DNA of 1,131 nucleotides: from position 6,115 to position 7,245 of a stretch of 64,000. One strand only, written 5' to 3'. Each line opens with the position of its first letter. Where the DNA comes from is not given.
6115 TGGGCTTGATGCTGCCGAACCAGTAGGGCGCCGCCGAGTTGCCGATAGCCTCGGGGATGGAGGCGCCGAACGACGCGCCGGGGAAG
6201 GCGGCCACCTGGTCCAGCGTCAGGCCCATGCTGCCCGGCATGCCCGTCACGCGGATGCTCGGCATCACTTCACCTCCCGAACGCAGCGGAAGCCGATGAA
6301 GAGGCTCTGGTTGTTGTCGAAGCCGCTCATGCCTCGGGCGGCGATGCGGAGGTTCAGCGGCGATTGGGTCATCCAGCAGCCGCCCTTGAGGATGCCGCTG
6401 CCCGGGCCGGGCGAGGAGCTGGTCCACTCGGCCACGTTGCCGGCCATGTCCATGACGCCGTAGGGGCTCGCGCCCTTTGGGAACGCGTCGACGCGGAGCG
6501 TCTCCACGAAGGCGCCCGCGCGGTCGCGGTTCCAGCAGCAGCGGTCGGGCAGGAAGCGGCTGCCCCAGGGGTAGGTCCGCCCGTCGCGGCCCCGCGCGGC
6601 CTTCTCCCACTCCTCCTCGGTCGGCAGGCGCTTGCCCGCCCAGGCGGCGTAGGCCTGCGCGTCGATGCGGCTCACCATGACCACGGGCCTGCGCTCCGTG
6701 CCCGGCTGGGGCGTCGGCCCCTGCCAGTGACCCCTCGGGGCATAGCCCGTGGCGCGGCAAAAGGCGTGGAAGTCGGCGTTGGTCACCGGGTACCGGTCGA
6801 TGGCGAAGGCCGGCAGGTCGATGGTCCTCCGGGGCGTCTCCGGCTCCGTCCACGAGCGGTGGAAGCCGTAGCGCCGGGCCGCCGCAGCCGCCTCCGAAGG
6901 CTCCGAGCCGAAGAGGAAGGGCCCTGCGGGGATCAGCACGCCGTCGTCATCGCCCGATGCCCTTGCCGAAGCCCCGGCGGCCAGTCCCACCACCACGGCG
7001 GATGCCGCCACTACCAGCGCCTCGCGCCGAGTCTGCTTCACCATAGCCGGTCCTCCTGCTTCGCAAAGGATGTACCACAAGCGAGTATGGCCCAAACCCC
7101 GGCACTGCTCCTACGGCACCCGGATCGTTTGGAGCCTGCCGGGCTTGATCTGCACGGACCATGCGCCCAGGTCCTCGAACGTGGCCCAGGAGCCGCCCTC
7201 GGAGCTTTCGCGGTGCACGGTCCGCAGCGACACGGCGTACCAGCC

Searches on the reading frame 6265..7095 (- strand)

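Call 13: search_protein_families(library=pfam, proteins=[window:6265-7095:-], max_evalue=0.01)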
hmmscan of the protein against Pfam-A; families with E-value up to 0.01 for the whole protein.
window:6265-7095:- (276 aa): 1 family
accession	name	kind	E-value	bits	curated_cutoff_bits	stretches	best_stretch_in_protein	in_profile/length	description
PF03781.23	FGE-sulfatase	-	1.4e-48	166.2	23.3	1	51-273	4-255/255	Sulfatase-modifying factor enzyme 1-like domain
